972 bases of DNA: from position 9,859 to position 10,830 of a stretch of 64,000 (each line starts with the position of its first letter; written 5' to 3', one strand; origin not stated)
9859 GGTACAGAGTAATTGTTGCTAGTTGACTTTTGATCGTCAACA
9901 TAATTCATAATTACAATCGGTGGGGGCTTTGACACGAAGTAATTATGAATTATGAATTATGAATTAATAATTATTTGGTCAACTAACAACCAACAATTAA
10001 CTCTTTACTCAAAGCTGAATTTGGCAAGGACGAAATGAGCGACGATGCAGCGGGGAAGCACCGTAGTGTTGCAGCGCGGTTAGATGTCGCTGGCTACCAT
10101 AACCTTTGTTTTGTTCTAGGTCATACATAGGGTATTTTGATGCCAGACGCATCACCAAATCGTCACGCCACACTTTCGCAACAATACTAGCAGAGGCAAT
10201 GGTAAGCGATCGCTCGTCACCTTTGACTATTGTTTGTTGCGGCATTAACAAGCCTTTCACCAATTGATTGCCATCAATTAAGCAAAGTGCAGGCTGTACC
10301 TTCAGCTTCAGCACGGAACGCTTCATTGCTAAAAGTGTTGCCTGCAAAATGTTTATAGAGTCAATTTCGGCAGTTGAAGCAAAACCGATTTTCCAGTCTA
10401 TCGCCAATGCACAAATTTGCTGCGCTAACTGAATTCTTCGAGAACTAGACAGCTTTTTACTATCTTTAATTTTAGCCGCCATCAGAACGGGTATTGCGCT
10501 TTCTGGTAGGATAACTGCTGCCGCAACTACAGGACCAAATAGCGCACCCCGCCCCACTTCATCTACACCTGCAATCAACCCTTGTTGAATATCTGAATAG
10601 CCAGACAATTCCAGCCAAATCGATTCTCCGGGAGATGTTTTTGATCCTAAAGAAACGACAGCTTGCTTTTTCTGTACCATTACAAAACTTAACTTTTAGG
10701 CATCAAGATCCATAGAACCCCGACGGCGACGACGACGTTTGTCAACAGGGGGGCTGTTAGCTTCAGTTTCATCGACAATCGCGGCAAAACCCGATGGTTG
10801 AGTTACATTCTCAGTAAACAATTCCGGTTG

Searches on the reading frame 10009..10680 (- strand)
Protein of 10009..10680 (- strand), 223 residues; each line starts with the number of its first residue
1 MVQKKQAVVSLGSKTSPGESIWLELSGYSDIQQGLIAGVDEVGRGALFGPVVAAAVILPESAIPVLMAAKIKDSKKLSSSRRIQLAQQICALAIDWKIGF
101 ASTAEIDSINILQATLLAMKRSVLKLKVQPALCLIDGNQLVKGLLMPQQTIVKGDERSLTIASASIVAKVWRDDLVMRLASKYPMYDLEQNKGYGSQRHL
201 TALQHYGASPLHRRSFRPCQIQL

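Call 66: search_protein_families(library=pfam, proteins=[window:10009-10680:-], max_evalue=0.000001)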
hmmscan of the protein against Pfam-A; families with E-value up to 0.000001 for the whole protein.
window:10009-10680:- (223 aa): 1 family
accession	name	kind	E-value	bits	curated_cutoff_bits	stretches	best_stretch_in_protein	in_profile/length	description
PF01351.25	RNase_HII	-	1.1e-48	166.2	25.8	1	37-219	1-199/199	Ribonuclease HII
